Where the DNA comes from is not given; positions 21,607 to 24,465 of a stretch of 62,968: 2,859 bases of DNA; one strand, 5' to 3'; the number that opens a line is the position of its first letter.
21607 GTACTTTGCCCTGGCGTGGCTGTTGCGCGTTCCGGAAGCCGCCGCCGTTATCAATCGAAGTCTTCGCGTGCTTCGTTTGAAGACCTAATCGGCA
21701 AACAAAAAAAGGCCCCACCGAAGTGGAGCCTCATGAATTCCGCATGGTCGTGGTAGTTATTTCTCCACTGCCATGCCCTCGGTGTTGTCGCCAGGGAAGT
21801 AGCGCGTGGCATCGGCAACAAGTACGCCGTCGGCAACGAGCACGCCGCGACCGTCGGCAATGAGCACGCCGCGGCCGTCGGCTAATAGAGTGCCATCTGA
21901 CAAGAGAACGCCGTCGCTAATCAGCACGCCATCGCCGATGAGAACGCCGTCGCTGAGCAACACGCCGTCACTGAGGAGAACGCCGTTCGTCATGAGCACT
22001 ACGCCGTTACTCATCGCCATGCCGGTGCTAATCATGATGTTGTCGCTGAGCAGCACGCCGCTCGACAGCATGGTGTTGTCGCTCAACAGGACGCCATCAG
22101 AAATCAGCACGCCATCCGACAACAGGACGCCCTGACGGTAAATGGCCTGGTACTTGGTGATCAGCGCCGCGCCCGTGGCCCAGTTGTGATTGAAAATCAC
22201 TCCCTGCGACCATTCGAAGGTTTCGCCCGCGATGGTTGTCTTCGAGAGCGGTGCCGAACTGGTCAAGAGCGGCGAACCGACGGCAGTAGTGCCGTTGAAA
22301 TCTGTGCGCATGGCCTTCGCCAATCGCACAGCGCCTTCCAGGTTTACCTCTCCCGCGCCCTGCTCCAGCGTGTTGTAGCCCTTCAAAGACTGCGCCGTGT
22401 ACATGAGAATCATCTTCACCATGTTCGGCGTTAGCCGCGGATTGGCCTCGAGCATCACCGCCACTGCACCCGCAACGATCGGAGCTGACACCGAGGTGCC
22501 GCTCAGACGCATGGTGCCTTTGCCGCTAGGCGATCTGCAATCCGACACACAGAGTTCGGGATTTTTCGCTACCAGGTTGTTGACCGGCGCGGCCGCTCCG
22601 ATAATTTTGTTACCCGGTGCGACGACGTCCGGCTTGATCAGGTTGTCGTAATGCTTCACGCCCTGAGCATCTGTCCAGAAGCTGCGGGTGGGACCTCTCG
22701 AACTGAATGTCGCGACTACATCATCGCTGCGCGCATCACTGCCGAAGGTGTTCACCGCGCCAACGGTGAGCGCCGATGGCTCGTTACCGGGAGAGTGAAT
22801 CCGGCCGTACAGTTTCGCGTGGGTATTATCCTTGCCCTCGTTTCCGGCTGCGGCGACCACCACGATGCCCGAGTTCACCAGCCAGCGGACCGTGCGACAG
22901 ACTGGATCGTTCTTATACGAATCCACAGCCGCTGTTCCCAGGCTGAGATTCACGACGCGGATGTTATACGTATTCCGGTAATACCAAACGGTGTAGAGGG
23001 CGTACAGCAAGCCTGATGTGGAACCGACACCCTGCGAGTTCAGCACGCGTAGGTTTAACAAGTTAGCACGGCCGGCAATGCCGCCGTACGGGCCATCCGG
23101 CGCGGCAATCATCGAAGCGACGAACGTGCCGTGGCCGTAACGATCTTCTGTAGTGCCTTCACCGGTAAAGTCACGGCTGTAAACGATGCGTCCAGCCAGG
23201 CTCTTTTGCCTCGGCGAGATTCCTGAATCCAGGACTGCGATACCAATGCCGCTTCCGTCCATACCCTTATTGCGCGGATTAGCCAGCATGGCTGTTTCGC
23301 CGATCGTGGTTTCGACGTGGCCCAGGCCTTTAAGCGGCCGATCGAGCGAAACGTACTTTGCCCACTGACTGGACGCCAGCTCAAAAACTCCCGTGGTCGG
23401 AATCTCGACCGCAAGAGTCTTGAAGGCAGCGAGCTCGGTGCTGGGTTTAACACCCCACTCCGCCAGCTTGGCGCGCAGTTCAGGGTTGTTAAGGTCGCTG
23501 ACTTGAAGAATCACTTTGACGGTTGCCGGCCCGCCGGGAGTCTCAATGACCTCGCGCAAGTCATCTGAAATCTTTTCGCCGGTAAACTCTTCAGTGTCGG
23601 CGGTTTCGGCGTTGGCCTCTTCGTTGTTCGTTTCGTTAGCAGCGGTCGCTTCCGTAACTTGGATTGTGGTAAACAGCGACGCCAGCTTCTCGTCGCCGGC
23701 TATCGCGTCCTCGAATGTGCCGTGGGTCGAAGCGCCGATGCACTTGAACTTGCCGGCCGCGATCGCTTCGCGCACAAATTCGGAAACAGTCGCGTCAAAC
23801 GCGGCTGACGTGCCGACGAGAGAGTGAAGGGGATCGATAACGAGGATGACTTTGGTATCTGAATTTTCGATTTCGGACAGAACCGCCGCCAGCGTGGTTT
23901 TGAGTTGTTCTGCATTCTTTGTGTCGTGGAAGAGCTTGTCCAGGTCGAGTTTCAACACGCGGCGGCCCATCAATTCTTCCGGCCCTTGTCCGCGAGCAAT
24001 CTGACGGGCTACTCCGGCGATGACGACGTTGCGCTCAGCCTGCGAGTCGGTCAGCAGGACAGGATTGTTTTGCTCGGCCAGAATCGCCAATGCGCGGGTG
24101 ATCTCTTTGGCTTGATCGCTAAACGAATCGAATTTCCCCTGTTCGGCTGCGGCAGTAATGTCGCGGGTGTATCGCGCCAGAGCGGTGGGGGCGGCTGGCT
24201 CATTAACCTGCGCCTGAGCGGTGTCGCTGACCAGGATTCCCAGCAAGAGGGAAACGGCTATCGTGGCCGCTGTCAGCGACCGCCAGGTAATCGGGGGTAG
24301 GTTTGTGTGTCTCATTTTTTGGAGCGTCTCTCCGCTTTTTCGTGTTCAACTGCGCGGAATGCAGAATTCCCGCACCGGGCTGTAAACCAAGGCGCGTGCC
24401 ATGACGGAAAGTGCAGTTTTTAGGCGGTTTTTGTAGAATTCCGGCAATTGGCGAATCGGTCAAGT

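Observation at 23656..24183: Secreted subtilase carries a catalytically dead Hsp100/Clp NBD1-like module behind its signal peptide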

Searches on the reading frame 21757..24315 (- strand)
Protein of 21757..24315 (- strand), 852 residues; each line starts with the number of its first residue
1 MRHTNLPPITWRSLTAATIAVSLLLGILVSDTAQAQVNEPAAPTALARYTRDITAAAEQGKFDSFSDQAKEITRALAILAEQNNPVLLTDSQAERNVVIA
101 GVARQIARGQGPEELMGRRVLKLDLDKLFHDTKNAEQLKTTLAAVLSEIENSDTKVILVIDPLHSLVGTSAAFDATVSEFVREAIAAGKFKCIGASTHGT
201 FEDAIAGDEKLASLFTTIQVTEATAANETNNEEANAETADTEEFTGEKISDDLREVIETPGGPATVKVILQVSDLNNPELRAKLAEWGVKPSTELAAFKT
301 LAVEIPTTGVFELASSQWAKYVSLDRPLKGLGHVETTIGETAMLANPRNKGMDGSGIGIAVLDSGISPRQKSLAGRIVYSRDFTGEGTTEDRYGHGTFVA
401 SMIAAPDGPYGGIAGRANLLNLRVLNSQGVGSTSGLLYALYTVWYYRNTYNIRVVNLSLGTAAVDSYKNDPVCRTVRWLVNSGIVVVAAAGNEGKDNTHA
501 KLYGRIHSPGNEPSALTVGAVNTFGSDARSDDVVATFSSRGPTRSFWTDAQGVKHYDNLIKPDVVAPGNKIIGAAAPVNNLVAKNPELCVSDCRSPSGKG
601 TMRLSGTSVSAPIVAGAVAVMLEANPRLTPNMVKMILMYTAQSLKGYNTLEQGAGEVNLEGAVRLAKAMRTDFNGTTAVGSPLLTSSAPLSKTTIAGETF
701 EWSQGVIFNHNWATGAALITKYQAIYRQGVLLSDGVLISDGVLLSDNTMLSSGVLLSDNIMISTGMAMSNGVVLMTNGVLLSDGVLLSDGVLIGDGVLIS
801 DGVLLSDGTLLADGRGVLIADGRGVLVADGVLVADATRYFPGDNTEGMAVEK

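Call 3: search_protein_families(library=pfam, proteins=[window:21757-24315:-], max_evalue=1)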
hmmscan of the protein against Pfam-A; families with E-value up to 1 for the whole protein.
window:21757-24315:- (852 aa): 3 families
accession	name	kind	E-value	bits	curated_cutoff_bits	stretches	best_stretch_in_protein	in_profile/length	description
PF00082.27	Peptidase_S8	-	3.1e-43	148.6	21.8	1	354-652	1-283/288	Subtilase family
PF25084.1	LbH_EIF2B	-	0.0015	19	54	1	737-802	23-102/105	EIF2B subunit epsilon LbH domain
PF00132.30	Hexapep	-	0.015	15.4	27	1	777-805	6-34/36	Bacterial transferase hexapeptide (six repeats)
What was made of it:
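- On Peptidase S8 (subtilase): PF00082 E 3.1e-43, residues 354-652 (call 3).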

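Call 6: search_protein_families(library=ncbifam, proteins=[window:21757-24315:-], max_evalue=0.1)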
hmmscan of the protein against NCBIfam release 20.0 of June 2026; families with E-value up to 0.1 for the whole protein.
window:21757-24315:- (852 aa): 19 families
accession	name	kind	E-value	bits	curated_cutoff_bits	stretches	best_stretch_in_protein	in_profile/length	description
TIGR03346.1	chaperone_ClpB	equivalog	1.6e-32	112.8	1232.1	1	41-225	151-338/853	ATP-dependent chaperone ClpB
TIGR03921.1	T7SS_mycosin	equivalog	6.2e-31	107.8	278.75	1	353-689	11-313/353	type VII secretion-associated serine protease mycosin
TIGR02639.1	ClpA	equivalog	8.3e-29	100.3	993.15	1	36-227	158-352/734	ATP-dependent Clp protease ATP-binding subunit ClpA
NF008118.0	PRK10865.1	equivalog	3.2e-28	98.1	1417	1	43-225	158-343/857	ATP-dependent chaperone ClpB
TIGR03345.1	VI_ClpV1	equivalog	2.8e-26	92.1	884.95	1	34-226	158-353/852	type VI secretion system ATPase TssH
NF033606.1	heat_AAA_ClpK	exception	1e-21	76.6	1900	1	35-227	254-451/949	heat shock survival AAA family ATPase ClpK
NF033607.0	disagg_AAA_ClpG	exception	2e-21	75.7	1900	1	34-225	232-428/932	AAA family protein disaggregase ClpG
NF008263.0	PRK11034.1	equivalog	5.6e-20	70.8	1350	1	39-227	162-353/758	ATP-dependent Clp protease ATP-binding subunit ClpA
NF042956.1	IteS_antiphage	equivalog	1.2e-15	56.9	900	1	359-642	259-534/747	S8 family anti-phage peptidase IteS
NF049966.1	QH_SP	equivalog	3.5e-14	52.7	165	1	359-495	2-127/219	subtilisin-like serine protease QhpE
NF033595.1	denti_PrtP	equivalog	3.1e-10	39.3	300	1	455-665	342-504/606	dentilisin complex serine proteinase subunit PrtP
TIGR03895.1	protease_PatA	subfamily_domain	1.9e-08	33.6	421.05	2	395-527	1-125/606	PatA/PatG family cyanobactin maturation protease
NF040808.2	CspC_non_triad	exception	2.5e-08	32.8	675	1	389-507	163-289/556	bile acid germinant receptor pseudoprotease CspC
NF040809.1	germ_prot_CspBA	exception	8.1e-08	30.4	1250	1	389-511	718-840/1099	bifunctional germination protease/germinant receptor pseudoprotease CspBA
TIGR03570.1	NeuD_NnaD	subfamily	0.00065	19.3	160.8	1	719-813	89-182/202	NeuD/PglB/VioB family sugar acetyltransferase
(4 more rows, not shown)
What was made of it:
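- On Hsp100/Clp class I NBD1, by homology or fold: TIGR03346 E 1e-33 (call 6).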

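Call 69: search_protein_families(library=padloc, proteins=[window:21757-24315:-], max_evalue=0.001)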
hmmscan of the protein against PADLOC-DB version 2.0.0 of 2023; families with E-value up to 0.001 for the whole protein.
window:21757-24315:- (852 aa): 8 families
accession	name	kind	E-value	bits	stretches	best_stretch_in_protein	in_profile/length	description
PDLC03014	subtilase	-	4.6e-26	90.2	1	340-651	164-385/391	-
PDLC02197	IetS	-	7.4e-20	68.8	1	358-643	260-537/749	-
PDLC02198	IetS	-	3.8e-10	36.4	1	358-644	255-568/795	-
PDLC02201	IetS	-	3.2e-08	30.3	1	359-645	257-528/781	-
PDLC02199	IetS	-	9.1e-07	25.4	0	503-621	486-579/826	-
PDLC02200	IetS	-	1.1e-06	25.2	1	352-648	265-557/780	-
PDLC02202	IetS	-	3.2e-06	23.7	1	359-645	300-560/780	-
PDLC04233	IetS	-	4.1e-06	23.1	0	504-619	495-616/855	-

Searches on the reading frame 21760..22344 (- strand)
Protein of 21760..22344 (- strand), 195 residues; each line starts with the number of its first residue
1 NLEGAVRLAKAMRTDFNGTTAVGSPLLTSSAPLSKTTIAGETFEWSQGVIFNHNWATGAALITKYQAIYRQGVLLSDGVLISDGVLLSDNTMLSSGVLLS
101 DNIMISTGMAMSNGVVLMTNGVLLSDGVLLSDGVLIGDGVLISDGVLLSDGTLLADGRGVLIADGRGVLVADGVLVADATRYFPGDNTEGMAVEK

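Call 37: search_protein_families(library=pfam, proteins=[window:21760-22344:-], max_evalue=10)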
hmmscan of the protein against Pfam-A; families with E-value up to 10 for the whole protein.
seq(195 aa): 6 families
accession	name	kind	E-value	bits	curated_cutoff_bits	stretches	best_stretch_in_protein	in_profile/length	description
PF25084.1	LbH_EIF2B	-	2e-05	25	54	2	98-146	57-103/105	EIF2B subunit epsilon LbH domain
PF00132.30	Hexapep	-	0.00021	21.3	27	1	120-148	6-34/36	Bacterial transferase hexapeptide (six repeats)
PF25087.1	GMPPB_C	-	0.017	15.3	39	2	119-158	8-47/110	GMPPB C-terminal domain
PF23893.1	Y4YQ_C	-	0.023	15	27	0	61-82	14-35/53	Uncharacterised protein Y4YQ C-terminal domain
PF05594.20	Fil_haemagg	-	0.84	10.8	21.5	0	126-165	27-66/72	Haemagglutinin repeat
PF19462.4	DUF5999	-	1.7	9.1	27.5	0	147-168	31-52/57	Family of unknown function (DUF5999)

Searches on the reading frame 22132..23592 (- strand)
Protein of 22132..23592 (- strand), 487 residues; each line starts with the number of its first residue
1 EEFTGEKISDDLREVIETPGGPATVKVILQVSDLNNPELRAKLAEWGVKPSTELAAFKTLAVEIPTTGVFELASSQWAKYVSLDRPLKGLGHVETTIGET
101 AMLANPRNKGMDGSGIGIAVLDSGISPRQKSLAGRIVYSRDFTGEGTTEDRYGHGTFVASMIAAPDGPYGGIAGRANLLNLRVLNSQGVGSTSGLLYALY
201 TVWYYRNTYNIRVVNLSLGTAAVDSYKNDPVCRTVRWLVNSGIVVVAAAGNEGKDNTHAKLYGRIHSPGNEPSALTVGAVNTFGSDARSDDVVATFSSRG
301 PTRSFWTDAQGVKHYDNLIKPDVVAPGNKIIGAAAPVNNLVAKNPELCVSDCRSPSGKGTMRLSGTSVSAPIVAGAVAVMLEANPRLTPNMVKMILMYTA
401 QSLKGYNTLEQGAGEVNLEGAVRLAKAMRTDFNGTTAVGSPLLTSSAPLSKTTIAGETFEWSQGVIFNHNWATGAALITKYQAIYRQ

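Call 38: search_solved_structures(query=window:22132-23592:-, max_evalue=1e-10, show_alignments=2)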
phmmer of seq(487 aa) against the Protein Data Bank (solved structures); distinct sequences matched with E-value up to 1e-10: 99 (the best 60 are shown).
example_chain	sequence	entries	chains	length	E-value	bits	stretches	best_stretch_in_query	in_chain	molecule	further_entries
3afg_A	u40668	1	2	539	5.5e-36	127.4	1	67-434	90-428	Subtilisin-like serine protease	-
9ues_B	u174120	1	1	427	1.4e-35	126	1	101-434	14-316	Subtilisin-like serine protease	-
8uwc_A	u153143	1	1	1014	4.4e-21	78.2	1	109-426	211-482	Membrane-bound transcription factor site-1 protease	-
8uw8_A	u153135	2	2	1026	4.6e-21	78.2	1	109-426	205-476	Membrane-bound transcription factor site-1 protease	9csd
1q5p_A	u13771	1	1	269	2.3e-18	69.3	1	106-271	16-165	Serine protease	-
1sbi_A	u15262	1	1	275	7.2e-18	67.7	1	107-300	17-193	SUBTILISIN 8397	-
1s01_A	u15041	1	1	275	1e-17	67.1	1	107-300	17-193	Subtilisin BPN'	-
1sbh_A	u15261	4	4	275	1.1e-17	67.1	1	108-301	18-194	SUBTILISIN 8397+1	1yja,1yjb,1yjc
6pak_A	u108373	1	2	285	1.1e-17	67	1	108-287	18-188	Subtilisin E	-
1c9m_A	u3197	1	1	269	1.4e-17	66.7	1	106-274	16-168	SERINE PROTEASE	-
1ah2_A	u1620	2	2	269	2e-17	66.2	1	106-274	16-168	SERINE PROTEASE PB92 | SUBTILISIN SAVINASE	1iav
1scn_E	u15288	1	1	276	2.4e-17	65.9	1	108-297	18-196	SUBTILISIN CARLSBERG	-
4gi3_A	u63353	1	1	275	2.6e-17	65.8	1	108-297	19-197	KerA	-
1gci_A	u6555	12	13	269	2.6e-17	65.8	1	106-274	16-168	SUBTILISIN | Subtilisin Savinase | SAVINASE (TM)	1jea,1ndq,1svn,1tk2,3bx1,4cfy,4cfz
3qtl_A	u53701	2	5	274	2.9e-17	65.7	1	108-297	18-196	Subtilisin-like serin protease | KerA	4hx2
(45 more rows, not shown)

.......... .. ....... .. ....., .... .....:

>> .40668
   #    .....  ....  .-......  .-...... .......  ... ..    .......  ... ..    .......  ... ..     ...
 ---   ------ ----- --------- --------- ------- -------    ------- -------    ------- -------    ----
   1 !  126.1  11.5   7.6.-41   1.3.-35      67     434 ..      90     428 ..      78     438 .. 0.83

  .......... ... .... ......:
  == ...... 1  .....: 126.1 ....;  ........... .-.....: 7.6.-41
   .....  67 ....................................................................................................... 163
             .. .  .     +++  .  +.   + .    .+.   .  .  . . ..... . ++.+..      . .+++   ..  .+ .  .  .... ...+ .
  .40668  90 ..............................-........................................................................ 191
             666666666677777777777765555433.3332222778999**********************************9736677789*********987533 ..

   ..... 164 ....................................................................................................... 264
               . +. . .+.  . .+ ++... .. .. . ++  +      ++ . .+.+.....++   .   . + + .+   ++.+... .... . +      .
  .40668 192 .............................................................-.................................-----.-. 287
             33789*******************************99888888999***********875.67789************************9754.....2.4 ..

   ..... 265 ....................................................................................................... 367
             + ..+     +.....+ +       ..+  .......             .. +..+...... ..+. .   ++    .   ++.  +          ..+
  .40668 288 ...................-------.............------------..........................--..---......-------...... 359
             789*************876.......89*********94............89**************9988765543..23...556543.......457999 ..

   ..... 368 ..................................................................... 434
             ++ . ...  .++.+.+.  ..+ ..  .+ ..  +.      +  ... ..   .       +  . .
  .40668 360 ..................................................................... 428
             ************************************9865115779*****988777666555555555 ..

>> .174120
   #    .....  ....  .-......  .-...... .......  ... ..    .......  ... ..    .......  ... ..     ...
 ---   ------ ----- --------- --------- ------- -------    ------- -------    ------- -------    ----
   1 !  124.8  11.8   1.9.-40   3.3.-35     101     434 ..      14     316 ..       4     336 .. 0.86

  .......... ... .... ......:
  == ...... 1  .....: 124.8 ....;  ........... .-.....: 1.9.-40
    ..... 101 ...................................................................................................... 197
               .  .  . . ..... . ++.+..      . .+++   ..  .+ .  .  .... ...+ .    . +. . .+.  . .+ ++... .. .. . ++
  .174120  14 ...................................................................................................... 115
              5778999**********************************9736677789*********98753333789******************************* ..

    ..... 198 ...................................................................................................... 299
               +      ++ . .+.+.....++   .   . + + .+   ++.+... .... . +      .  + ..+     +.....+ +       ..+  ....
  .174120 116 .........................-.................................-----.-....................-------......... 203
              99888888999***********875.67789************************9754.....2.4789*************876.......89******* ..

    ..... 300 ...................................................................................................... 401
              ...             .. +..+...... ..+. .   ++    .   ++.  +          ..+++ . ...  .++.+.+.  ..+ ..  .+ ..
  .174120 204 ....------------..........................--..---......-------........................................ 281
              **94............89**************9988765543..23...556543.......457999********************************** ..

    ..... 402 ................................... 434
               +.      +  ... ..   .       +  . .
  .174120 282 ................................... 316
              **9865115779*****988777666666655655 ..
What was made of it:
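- Closest known: Pro-subtilases with I9-type N-propeptides. Same: 3afg is the closest solved relative of the catalytic part (E 5.5e-36, call 38).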

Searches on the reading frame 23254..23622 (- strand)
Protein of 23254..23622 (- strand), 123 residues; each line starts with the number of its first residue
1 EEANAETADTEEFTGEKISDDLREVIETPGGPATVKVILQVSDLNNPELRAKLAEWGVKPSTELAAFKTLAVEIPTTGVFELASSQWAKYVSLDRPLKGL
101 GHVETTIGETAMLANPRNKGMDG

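Call 37: search_protein_families(library=pfam, proteins=[window:23254-23622:-], max_evalue=10)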
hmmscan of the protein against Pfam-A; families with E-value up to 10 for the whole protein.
seq(123 aa): 2 families
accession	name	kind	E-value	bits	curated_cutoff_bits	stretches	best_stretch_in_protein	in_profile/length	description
PF14085.11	DUF4265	-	0.039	14.4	27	1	26-78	45-95/115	Domain of unknown function (DUF4265)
PF03020.21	LEM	-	0.045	13.8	24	1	41-60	2-21/40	LEM domain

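Call 76: search_solved_structures(query=A4, max_evalue=10, show_alignments=2)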
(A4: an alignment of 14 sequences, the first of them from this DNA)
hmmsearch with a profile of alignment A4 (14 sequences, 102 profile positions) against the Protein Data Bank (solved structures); distinct sequences matched with E-value up to 10: 8.
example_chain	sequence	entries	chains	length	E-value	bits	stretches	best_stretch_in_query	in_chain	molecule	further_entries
6zu5_SS0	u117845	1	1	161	0.06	16.5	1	19-74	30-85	uS13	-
1scj_B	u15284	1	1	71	0.16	15.2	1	33-85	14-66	SUBTILISIN E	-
1h3d_A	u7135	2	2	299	0.18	15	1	21-68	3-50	ATP-PHOSPHORIBOSYLTRANSFERASE | ATP phosphoribosyltransferase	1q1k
1spb_P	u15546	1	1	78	0.21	14.8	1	35-86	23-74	SUBTILISIN BPN' PROSEGMENT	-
8snb_7Y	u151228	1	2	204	0.4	13.9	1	6-65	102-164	Sperm-associated antigen 8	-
8c4z_A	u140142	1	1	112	0.44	13.8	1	29-90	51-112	Extracellular serine proteinase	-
3ere_D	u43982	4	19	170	0.81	12.9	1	17-53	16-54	Arginine repressor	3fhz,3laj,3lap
3whi_A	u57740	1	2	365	1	12.6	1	33-90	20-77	Subtilisin E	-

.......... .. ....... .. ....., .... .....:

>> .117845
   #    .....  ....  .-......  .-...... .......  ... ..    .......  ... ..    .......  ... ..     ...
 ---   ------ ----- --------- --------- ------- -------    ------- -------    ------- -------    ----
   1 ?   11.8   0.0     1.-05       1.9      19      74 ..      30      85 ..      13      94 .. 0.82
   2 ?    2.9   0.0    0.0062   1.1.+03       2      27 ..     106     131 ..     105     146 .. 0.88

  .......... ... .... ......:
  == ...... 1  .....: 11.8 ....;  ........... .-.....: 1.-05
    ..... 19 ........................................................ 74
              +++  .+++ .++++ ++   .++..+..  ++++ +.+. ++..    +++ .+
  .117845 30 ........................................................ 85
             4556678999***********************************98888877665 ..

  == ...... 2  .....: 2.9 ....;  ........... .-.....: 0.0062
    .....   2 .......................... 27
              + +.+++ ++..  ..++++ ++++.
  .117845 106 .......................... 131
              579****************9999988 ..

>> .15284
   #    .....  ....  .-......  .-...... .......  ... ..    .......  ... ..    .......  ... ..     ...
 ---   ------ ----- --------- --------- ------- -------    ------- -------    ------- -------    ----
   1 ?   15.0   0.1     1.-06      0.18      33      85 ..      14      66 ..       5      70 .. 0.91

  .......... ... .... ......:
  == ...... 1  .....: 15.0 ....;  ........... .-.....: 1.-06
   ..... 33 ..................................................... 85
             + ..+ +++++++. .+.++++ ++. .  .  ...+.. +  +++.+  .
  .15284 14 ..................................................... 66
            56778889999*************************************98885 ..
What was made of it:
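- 23317..23586 (-): Propeptide-like segment, residues 244-333: conserved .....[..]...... helix followed by an I9-like pattern ending in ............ Weak in-register profile hits to subtilisin prosegments 1scj_B, 1spb_P, 8c4z_A and 3whi_A (call 76).
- Closest known: Pro-subtilases with I9-type N-propeptides. Same: Subtilisin prosegments are hit weakly but in register (call 76).
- Four subtilisin prosegments are hit weakly but in register (call 76).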
